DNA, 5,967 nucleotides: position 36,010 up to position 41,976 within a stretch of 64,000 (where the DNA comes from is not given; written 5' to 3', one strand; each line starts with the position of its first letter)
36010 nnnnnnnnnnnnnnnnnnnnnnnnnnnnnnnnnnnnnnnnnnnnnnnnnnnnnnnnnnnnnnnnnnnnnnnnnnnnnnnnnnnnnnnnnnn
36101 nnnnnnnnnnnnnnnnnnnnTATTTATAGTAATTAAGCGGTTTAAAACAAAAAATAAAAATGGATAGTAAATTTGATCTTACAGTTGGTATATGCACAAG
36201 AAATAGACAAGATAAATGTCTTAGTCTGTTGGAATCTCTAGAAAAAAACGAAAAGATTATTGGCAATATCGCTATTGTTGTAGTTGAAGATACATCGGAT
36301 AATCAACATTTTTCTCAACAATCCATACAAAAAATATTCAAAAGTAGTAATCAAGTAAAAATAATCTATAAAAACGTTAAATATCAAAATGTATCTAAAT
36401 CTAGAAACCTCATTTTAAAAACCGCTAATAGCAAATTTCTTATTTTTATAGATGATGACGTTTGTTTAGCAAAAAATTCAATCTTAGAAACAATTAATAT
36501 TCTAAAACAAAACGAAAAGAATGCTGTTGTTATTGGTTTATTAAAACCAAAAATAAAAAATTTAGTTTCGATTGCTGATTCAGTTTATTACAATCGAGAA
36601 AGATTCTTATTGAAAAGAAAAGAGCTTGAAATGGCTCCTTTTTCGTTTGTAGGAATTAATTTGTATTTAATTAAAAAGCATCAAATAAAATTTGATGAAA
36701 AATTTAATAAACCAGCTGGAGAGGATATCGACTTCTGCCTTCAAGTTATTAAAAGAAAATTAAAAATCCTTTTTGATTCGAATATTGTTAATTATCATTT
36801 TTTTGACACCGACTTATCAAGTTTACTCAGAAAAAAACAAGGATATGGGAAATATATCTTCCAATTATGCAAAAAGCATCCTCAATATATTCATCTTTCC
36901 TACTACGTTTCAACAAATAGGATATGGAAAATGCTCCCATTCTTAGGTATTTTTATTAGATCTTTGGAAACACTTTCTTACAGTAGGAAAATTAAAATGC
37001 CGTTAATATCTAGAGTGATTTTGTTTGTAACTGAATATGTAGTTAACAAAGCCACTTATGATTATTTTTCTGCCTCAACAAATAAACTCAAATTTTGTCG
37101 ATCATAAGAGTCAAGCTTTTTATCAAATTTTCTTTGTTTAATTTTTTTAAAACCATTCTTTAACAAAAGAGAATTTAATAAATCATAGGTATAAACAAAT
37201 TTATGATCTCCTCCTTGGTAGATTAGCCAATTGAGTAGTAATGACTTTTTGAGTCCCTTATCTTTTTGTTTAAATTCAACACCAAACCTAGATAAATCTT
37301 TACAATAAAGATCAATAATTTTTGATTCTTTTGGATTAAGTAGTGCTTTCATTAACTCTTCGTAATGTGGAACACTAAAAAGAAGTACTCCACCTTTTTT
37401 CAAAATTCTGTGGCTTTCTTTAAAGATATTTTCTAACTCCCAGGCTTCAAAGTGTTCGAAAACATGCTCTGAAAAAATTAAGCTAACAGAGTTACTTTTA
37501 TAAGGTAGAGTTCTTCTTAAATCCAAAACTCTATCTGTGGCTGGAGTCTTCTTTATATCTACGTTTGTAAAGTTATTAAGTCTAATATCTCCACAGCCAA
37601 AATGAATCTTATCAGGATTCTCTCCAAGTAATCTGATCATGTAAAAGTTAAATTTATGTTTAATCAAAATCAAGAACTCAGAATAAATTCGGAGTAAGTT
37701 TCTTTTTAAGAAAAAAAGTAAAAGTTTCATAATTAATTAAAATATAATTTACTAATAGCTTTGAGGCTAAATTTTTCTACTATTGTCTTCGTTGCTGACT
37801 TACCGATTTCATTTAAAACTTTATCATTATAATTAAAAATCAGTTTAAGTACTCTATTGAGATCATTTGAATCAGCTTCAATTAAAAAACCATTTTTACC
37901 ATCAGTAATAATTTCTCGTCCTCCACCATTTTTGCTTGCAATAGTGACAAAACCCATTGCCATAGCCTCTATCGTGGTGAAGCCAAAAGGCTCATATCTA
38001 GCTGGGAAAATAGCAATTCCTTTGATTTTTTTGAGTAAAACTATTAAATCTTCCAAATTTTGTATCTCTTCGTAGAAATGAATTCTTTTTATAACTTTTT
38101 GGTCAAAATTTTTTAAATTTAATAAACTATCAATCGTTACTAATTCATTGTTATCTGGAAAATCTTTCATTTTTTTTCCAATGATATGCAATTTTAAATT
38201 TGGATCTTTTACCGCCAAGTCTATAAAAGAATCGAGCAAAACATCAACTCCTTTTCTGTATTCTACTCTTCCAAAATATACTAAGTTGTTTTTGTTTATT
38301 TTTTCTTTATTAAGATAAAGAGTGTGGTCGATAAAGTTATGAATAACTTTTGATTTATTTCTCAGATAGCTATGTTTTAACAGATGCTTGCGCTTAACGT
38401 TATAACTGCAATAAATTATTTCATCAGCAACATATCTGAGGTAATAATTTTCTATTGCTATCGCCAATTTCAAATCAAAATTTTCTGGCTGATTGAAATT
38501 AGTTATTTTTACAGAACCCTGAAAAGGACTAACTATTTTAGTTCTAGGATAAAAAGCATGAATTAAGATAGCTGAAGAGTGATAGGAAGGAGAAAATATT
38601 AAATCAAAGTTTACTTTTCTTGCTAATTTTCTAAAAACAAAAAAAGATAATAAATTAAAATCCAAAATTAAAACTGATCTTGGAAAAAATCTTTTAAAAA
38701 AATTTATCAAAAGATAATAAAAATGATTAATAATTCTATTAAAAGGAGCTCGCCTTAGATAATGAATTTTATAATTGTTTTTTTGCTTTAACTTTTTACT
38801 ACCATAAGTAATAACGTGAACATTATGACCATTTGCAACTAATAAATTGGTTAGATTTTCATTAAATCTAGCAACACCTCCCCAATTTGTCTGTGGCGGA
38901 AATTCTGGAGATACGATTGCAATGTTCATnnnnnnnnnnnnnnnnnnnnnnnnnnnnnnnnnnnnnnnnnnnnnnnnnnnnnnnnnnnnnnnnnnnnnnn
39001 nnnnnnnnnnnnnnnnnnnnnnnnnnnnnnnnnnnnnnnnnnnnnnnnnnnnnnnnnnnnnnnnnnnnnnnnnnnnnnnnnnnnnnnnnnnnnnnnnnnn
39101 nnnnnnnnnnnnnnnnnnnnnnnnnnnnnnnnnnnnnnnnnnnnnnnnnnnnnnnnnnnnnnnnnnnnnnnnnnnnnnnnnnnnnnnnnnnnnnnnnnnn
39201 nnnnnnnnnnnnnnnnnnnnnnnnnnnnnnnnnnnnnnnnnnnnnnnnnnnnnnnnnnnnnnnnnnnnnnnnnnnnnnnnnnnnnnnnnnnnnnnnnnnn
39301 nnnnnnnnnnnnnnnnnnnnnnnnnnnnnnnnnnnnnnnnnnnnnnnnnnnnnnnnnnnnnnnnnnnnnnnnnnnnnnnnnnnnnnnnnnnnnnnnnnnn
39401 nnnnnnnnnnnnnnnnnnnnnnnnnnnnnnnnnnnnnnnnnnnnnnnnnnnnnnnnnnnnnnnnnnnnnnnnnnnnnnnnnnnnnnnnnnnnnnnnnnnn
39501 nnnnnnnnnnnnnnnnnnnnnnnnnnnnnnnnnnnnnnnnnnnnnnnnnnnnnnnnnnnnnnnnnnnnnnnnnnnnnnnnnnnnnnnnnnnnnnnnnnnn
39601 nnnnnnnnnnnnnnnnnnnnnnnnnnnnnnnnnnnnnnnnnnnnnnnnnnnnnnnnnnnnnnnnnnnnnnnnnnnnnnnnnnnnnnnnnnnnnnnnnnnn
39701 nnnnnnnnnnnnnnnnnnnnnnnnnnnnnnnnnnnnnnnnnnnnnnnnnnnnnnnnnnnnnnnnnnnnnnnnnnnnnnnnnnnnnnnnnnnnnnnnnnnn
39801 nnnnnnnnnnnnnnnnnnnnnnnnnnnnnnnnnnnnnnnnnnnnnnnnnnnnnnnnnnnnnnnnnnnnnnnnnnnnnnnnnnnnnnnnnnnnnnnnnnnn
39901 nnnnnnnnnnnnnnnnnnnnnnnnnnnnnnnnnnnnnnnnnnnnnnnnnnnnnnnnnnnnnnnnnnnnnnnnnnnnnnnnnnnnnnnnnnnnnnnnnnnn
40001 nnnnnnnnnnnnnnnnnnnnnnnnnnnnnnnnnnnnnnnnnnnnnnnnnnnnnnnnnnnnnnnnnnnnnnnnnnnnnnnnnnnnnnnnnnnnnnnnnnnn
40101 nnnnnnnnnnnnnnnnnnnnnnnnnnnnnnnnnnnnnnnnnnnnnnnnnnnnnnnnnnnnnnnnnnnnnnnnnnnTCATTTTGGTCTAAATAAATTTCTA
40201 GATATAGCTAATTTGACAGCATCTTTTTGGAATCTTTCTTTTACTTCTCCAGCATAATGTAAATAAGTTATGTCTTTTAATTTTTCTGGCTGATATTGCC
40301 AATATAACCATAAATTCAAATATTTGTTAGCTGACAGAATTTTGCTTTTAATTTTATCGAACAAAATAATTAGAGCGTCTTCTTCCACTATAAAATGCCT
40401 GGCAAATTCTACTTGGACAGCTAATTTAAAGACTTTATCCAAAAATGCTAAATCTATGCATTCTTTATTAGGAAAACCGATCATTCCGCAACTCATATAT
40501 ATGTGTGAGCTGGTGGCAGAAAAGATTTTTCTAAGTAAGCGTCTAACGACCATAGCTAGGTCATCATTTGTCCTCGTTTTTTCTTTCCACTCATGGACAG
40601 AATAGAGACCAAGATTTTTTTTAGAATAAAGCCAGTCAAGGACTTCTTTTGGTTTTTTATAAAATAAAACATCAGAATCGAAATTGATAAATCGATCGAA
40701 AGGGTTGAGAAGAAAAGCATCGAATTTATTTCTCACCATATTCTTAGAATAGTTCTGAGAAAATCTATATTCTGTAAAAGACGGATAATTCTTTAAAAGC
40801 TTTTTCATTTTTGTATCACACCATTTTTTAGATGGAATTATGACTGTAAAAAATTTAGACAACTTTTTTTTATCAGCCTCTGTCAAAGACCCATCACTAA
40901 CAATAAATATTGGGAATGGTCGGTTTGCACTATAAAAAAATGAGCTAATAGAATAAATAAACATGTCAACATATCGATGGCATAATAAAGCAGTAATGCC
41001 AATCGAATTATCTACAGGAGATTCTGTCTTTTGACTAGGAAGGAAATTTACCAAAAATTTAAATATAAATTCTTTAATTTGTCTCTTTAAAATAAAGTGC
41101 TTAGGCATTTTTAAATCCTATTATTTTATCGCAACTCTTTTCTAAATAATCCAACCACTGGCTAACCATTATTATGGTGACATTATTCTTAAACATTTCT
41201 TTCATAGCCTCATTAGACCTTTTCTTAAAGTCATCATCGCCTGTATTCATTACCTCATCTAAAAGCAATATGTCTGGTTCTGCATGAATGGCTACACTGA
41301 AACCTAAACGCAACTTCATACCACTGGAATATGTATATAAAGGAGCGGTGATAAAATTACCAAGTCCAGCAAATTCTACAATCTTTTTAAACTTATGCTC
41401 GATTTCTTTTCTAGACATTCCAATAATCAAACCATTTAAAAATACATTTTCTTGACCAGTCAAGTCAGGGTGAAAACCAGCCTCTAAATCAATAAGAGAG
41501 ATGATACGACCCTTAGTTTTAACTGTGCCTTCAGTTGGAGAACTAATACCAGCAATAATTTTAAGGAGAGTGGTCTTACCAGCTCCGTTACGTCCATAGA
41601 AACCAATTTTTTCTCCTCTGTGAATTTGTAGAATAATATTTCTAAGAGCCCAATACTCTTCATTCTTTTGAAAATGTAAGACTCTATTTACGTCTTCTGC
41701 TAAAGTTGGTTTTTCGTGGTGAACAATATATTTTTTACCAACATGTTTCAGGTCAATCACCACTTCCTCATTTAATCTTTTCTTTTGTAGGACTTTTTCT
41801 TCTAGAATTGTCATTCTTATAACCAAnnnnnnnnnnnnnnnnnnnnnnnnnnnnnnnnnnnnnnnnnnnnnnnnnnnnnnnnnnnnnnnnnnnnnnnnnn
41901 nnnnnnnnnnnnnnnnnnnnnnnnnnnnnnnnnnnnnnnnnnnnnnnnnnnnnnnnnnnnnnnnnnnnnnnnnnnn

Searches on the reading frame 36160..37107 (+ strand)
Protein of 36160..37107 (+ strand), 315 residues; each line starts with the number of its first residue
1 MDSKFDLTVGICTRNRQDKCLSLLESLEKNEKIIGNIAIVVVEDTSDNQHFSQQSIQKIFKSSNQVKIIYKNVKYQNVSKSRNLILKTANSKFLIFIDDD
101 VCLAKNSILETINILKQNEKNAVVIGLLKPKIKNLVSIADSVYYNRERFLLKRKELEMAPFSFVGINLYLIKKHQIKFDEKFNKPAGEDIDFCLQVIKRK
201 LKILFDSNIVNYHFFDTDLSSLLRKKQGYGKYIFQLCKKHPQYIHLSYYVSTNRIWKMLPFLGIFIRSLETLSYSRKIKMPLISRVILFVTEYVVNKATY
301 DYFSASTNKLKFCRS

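Call 17: search_protein_families(library=pfam, proteins=[window:36160-37107:+], max_evalue=0.001)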
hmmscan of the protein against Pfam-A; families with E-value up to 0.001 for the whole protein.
window:36160-37107:+ (315 aa): 5 families
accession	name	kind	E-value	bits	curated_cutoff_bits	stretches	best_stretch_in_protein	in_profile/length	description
PF00535.33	Glycos_transf_2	-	3.1e-14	53.7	23.3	1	8-162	1-155/168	Glycosyl transferase family 2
PF20691.3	TAGT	-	4.2e-09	37.1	27.5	1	9-204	3-188/205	TET-Associated Glycosyltransferase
PF13641.12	Glyco_tranf_2_3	-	1.2e-08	35.7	27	1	7-226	3-224/230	Glycosyltransferase like family 2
PF10111.15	Glyco_tranf_2_2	-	1.6e-06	28.3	27.3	1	32-242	24-255/276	Glycosyltransferase like family 2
PF13712.12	Glyco_tranf_2_5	-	0.00017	21.8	27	0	76-204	39-178/210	Glycosyltransferase like family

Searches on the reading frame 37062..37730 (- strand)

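Call 17: search_protein_families(library=pfam, proteins=[window:37062-37730:-], max_evalue=0.001)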
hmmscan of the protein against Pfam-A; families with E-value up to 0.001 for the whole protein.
window:37062-37730:- (222 aa): 3 families
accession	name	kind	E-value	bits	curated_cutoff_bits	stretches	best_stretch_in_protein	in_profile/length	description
PF08241.18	Methyltransf_11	-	4.6e-09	37.2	21.2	1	67-118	47-95/95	Methyltransferase domain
PF13489.12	Methyltransf_23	-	4.6e-06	26.9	27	1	74-198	74-163/164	Methyltransferase domain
PF13649.12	Methyltransf_25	-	2.6e-05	25.3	27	1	70-114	54-97/97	Methyltransferase domain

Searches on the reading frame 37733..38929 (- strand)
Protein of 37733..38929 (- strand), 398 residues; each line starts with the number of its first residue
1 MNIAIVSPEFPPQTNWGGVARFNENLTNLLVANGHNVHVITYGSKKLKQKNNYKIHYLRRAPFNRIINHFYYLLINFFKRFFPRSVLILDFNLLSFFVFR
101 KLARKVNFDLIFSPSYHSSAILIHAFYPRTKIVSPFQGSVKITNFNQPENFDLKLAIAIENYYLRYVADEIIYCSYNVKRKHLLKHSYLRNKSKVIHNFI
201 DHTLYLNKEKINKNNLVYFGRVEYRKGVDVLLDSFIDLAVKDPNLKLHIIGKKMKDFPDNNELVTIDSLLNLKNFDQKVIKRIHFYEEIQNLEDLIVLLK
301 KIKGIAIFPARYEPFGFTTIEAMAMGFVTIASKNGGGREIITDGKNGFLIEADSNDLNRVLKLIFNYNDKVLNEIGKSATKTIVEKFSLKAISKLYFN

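Call 17: search_protein_families(library=pfam, proteins=[window:37733-38929:-], max_evalue=0.001)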
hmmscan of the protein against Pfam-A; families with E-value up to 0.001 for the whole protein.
window:37733-38929:- (398 aa): 5 families
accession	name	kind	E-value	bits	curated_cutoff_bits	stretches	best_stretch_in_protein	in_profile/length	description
PF00534.26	Glycos_transf_1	-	9.1e-26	90.9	26.4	1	212-380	14-170/172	Glycosyl transferases group 1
PF13692.12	Glyco_trans_1_4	-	4.5e-21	76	27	1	214-357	2-132/142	Glycosyl transferases group 1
PF13439.12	Glyco_transf_4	-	8.9e-15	55.6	28.5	1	16-202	1-168/170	Glycosyltransferase Family 4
PF08323.17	Glyco_transf_5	-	4.2e-06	27.1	22.7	1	2-60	1-58/239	Starch synthase catalytic domain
PF20706.3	GT4-conflict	-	5.8e-06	26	26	0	210-342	194-321/385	Family 4 Glycosyltransferase in conflict systems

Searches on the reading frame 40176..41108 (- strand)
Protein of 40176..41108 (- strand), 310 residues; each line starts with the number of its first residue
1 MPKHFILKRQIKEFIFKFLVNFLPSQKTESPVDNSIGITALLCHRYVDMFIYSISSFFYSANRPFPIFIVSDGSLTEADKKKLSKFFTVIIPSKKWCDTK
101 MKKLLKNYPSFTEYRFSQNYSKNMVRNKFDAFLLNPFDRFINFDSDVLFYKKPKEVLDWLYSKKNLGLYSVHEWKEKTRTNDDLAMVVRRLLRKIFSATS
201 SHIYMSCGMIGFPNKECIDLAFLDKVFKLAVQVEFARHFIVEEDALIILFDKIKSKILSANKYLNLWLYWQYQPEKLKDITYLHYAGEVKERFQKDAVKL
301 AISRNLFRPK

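Call 17: search_protein_families(library=pfam, proteins=[window:40176-41108:-], max_evalue=0.001)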
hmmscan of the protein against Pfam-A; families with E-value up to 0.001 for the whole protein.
window:40176-41108:- (310 aa): 1 family
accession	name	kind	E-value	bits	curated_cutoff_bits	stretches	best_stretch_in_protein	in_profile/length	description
PF11051.14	Mannosyl_trans3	-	0.00075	19.4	22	1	65-179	30-137/273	Mannosyltransferase putative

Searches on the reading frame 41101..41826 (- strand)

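Call 17: search_protein_families(library=pfam, proteins=[window:41101-41826:-], max_evalue=0.001)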
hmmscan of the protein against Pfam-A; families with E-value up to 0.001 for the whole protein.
window:41101-41826:- (241 aa): 3 families
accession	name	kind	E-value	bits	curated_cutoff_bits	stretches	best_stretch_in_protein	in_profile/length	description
PF00005.33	ABC_tran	-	2.2e-22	80.5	25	1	61-193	1-136/137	ABC transporter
PF13304.12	AAA_21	-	1.9e-07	31.9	27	1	75-130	3-61/304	AAA domain, putative AbiEii toxin, Type IV TA system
PF00004.35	AAA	-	7.8e-05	23.6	21.2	1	76-211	3-91/131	ATPase family associated with various cellular activities (AAA)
